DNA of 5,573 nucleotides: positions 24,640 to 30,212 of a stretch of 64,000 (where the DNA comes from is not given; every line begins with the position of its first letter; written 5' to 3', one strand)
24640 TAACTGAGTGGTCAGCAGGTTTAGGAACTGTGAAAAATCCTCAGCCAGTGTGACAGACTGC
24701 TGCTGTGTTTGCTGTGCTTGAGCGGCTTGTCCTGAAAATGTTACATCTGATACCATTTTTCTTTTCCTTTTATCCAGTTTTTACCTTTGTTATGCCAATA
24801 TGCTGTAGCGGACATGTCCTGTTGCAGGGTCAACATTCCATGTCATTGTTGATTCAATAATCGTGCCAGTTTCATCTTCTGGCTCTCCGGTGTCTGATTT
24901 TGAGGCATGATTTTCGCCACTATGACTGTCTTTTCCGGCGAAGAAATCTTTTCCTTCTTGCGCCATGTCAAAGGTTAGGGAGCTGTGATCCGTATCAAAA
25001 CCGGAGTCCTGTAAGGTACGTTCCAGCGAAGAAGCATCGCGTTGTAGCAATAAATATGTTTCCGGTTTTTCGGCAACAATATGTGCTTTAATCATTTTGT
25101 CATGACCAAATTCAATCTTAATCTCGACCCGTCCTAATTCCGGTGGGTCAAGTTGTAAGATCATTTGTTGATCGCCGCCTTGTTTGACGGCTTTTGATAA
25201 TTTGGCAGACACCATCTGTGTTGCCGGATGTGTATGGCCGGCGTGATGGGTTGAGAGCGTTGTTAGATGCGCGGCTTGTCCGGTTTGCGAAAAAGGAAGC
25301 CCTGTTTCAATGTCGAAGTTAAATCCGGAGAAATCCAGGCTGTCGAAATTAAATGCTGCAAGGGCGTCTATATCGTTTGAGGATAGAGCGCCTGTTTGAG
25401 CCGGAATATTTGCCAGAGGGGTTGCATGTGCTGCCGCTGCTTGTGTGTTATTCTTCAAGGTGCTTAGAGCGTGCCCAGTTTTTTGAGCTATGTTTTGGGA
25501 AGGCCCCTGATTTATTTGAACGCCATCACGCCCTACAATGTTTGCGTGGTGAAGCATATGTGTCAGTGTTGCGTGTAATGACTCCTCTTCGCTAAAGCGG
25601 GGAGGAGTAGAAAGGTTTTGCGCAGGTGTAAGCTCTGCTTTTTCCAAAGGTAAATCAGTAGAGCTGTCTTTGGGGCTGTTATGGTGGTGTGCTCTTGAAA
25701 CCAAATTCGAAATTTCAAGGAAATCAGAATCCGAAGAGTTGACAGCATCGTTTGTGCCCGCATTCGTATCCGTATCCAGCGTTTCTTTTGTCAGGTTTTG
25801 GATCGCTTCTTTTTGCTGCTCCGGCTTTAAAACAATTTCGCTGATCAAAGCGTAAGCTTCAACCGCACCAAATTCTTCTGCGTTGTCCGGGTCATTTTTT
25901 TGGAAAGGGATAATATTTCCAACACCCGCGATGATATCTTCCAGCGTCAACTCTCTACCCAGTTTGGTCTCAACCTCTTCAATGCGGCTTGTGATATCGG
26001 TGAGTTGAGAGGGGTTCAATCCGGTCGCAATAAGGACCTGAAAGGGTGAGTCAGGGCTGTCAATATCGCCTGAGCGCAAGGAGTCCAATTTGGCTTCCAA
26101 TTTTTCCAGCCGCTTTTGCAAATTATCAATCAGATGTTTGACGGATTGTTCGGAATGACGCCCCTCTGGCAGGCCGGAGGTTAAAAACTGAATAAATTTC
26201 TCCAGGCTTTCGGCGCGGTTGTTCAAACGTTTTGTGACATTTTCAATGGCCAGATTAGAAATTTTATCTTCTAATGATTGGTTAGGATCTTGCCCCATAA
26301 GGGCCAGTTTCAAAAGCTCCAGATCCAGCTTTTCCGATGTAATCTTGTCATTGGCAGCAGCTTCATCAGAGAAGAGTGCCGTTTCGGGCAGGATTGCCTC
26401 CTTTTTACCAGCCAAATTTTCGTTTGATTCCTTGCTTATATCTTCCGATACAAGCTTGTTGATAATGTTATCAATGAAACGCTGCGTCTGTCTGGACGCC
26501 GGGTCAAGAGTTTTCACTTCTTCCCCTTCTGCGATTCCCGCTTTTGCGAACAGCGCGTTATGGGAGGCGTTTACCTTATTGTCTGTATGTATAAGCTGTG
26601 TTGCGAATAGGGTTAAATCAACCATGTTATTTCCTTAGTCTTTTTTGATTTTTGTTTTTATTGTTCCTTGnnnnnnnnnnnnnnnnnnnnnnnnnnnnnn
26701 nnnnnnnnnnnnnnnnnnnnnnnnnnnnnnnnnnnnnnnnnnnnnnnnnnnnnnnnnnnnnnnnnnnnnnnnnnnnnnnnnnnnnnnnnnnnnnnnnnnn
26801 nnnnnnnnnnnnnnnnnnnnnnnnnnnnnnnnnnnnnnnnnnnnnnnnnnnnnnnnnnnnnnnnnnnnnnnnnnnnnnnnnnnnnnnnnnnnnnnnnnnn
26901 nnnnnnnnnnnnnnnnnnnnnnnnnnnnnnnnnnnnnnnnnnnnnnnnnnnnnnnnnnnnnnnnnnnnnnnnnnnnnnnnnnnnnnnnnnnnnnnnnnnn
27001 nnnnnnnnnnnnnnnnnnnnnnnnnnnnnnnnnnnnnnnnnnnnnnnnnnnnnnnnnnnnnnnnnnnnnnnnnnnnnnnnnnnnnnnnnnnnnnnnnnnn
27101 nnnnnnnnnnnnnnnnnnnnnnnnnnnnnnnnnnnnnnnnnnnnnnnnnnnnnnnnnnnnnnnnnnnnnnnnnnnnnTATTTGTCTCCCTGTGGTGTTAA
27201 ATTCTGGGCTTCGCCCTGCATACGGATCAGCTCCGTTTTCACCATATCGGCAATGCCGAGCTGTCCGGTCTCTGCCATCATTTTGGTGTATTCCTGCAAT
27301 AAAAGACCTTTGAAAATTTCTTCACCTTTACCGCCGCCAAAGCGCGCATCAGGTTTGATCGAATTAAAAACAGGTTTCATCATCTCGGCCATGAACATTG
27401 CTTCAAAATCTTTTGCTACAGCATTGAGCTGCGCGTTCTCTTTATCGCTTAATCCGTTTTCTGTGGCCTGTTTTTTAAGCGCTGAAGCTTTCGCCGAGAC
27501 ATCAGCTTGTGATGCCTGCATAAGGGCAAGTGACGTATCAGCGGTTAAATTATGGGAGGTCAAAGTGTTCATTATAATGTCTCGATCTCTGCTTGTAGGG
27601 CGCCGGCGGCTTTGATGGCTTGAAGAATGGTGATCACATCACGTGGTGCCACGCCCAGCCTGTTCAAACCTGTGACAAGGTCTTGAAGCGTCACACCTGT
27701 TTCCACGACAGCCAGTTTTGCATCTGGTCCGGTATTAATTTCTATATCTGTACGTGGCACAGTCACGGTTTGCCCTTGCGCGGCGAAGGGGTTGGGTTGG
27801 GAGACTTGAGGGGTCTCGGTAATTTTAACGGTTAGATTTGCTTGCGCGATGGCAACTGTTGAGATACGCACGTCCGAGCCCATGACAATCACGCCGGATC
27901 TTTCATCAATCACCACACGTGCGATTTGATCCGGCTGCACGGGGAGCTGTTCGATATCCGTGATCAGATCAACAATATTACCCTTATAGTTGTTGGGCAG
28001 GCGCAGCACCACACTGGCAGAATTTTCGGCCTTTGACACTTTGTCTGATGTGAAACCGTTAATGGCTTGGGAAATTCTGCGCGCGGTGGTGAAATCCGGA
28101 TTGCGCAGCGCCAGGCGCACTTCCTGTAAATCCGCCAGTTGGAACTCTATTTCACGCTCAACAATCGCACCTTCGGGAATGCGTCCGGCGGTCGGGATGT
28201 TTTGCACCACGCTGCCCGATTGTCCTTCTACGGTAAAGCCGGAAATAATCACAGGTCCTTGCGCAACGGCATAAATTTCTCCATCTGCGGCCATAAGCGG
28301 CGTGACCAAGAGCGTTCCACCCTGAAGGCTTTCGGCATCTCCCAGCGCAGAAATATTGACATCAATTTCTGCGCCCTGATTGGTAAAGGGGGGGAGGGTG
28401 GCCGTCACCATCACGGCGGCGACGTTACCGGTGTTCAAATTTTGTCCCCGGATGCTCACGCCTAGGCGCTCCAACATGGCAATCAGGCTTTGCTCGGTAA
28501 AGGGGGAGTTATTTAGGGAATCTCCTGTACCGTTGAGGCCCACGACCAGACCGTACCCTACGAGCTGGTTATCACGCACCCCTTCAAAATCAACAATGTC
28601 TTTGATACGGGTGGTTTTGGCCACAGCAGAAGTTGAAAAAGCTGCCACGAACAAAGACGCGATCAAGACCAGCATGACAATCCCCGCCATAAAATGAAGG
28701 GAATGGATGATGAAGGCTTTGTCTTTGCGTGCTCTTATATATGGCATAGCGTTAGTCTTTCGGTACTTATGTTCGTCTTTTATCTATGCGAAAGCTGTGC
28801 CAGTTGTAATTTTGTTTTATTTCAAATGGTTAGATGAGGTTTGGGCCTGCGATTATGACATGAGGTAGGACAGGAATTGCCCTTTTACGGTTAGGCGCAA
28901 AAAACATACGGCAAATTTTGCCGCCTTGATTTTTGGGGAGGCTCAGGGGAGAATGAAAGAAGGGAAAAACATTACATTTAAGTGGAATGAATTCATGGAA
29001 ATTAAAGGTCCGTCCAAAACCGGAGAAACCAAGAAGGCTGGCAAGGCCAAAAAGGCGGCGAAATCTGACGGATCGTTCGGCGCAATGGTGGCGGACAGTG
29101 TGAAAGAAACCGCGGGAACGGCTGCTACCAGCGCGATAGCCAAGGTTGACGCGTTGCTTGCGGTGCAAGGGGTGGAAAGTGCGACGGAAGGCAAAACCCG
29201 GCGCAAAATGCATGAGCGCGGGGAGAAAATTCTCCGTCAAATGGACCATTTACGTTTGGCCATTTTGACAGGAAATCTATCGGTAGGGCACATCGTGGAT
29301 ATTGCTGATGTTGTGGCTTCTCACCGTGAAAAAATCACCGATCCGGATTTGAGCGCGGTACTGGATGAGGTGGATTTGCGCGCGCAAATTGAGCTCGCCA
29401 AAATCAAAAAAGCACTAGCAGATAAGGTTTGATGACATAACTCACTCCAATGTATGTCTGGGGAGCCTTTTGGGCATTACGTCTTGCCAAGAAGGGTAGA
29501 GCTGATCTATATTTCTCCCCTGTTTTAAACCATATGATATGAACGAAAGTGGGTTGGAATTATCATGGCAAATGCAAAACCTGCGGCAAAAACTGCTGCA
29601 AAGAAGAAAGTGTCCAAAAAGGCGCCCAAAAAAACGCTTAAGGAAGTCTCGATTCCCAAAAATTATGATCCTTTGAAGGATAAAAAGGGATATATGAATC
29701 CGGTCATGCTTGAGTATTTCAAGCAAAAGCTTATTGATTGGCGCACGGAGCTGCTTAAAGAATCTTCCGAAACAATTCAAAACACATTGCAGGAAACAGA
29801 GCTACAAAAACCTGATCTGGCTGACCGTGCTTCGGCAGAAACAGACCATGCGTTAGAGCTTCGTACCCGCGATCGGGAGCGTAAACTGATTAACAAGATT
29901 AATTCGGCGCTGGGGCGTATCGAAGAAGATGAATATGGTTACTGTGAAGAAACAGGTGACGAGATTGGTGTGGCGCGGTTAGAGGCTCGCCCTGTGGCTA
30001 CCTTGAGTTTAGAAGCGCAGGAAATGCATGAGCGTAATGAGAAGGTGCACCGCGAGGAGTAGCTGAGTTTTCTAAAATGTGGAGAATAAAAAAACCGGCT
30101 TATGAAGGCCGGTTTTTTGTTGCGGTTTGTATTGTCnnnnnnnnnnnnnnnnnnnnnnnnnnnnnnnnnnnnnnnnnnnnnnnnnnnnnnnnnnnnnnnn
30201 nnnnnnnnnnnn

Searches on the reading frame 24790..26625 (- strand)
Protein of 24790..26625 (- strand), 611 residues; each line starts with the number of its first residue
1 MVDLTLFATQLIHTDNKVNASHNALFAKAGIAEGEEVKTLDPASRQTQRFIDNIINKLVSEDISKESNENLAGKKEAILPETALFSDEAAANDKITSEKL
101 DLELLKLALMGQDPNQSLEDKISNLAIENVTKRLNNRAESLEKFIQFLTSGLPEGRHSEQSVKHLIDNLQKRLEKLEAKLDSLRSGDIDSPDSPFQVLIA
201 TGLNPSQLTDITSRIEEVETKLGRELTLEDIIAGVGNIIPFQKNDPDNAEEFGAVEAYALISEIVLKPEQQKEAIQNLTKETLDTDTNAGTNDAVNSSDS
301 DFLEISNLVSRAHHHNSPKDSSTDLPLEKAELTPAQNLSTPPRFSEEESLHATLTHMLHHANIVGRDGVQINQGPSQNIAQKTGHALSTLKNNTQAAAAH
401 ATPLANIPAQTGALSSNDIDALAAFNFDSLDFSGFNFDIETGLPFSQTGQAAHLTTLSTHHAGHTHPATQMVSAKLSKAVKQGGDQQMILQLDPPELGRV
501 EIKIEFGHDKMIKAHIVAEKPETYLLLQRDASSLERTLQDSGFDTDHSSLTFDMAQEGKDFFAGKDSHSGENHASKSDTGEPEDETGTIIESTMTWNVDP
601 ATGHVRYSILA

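Call 46: search_protein_families(library=pfam, proteins=[window:24790-26625:-], max_evalue=0.0001)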
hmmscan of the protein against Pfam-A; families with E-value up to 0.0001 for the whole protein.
window:24790-26625:- (611 aa): 1 family
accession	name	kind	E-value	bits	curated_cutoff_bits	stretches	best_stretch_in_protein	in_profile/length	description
PF02120.21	Flg_hook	-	1.7e-14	53.8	29.8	1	481-551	8-77/85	Flagellar hook-length control protein FliK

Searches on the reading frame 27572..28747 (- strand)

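Call 88: search_protein_families(library=pfam, proteins=[window:27572-28747:-], max_evalue=0.0001)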
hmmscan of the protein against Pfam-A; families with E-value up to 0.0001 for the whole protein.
window:27572-28747:- (391 aa): 1 family
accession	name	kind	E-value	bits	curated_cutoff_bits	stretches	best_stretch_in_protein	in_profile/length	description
PF02119.21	FlgI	-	1.8e-140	468.1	25.3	1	47-389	1-342/343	Flagellar P-ring protein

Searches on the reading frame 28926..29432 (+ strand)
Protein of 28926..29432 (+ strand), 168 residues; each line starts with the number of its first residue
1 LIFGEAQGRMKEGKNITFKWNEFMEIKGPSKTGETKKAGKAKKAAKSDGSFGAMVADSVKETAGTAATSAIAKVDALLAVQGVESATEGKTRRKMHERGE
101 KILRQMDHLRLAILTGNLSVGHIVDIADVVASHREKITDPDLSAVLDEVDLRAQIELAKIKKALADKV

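Call 88: search_protein_families(library=pfam, proteins=[window:28926-29432:+], max_evalue=0.0001)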
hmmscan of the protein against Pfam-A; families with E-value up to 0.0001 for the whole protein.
window:28926-29432:+ (168 aa): 1 family
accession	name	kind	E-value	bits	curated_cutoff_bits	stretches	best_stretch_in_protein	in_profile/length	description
PF10768.14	FliX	-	2.6e-35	122.3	25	1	24-160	1-134/135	Class II flagellar assembly regulator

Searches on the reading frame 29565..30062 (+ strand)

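Call 88: search_protein_families(library=pfam, proteins=[window:29565-30062:+], max_evalue=0.0001)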
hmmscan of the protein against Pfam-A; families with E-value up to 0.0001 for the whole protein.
window:29565-30062:+ (165 aa): 2 families
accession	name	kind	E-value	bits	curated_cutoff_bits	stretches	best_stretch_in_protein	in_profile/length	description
PF21157.2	DksA_N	-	3.3e-28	98.2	27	1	49-119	2-71/71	DnaK suppressor protein DksA, N-terminal domain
PF01258.23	zf-dskA_traR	-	3.6e-09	36.9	24.9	1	124-157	3-36/36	Prokaryotic dksA/traR C4-type zinc finger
